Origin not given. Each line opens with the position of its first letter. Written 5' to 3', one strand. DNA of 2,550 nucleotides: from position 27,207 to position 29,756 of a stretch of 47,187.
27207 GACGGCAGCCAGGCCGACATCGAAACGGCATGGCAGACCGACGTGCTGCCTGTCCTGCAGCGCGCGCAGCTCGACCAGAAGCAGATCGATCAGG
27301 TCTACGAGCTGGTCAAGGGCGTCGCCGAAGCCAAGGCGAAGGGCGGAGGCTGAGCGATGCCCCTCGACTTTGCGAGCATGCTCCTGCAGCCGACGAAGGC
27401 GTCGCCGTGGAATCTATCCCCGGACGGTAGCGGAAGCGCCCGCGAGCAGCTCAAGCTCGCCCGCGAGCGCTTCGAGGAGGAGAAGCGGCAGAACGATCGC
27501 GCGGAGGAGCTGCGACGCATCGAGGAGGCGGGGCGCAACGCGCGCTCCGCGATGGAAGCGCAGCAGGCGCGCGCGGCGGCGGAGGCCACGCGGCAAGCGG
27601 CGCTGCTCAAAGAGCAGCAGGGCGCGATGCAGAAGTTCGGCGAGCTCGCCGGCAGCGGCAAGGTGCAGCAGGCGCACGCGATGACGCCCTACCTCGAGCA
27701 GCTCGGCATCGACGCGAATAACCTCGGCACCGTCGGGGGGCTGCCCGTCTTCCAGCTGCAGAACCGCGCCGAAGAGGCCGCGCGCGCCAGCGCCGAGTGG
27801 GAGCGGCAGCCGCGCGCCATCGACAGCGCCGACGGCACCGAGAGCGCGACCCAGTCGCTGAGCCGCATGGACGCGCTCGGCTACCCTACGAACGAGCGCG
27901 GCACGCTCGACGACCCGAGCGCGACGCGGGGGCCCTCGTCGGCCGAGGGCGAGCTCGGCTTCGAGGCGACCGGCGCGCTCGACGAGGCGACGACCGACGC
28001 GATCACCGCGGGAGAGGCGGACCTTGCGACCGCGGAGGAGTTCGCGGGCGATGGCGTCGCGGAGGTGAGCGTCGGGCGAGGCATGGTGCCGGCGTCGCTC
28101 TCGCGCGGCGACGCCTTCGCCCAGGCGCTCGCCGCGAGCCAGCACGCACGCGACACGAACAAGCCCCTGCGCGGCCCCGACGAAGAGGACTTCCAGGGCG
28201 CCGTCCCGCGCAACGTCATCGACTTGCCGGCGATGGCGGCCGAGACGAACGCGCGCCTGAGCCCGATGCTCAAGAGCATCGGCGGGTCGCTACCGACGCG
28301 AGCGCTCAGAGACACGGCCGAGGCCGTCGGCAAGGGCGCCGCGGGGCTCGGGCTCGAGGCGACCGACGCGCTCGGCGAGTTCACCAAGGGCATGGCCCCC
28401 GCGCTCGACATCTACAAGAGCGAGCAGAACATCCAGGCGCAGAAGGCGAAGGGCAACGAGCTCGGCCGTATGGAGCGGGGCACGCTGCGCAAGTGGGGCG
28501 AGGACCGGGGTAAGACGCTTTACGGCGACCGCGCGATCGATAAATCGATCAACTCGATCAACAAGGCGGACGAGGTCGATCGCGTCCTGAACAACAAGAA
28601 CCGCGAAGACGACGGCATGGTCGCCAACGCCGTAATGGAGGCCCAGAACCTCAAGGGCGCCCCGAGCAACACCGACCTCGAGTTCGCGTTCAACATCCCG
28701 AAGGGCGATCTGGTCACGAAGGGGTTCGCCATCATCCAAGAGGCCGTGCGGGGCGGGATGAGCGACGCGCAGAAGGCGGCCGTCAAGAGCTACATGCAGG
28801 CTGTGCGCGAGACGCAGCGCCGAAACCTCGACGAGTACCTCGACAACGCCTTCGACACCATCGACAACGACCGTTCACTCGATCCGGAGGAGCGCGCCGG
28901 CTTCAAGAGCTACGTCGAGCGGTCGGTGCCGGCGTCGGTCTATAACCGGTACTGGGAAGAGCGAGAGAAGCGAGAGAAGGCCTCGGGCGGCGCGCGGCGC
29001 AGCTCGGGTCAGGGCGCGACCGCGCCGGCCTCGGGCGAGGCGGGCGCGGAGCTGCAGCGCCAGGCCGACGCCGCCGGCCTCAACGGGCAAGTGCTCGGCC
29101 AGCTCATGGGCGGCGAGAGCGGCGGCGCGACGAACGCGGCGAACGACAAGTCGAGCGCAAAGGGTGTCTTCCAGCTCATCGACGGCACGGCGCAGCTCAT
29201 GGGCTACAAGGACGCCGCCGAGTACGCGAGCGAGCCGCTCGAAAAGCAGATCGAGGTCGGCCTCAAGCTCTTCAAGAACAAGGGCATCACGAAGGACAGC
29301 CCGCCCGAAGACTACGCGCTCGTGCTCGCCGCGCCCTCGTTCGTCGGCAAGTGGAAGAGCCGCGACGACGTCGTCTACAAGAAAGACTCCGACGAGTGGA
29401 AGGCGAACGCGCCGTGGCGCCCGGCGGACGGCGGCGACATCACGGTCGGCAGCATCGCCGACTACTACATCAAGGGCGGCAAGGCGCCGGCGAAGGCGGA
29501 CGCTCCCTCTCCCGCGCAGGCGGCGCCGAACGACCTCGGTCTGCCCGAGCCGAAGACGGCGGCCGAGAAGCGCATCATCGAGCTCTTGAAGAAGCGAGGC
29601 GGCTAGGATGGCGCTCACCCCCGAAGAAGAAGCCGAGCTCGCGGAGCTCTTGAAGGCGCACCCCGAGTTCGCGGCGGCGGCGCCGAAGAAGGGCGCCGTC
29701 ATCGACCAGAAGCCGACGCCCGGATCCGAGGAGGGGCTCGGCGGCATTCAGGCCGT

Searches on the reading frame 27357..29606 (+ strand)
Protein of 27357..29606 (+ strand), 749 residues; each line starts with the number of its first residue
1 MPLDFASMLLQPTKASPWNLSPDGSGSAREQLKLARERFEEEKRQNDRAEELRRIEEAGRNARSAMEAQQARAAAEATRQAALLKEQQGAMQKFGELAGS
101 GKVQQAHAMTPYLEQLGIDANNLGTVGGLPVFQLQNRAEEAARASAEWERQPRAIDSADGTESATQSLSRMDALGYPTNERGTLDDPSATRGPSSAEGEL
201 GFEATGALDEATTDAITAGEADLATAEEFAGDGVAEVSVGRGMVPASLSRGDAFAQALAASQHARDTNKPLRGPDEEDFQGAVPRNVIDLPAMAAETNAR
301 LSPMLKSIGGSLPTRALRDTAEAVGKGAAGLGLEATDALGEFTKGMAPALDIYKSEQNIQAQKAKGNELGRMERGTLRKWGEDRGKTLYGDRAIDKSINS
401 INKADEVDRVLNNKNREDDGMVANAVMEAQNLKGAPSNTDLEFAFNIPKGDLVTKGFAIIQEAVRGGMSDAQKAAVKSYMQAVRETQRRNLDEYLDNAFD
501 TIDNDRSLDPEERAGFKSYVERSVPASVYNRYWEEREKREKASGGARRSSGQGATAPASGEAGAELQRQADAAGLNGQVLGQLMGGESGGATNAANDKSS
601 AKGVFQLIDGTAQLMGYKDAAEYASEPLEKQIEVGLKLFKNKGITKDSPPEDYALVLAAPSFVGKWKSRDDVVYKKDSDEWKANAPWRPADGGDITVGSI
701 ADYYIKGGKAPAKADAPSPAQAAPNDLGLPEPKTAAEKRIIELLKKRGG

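Call 38: search_protein_families(library=pfam, proteins=[window:27357-29606:+], max_evalue=0.01)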
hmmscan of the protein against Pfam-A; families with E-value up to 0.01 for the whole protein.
window:27357-29606:+ (749 aa): 1 family
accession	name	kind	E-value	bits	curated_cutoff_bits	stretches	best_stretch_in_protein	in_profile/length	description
PF01464.25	SLT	-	0.0088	16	21.3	0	569-641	6-78/117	Transglycosylase SLT domain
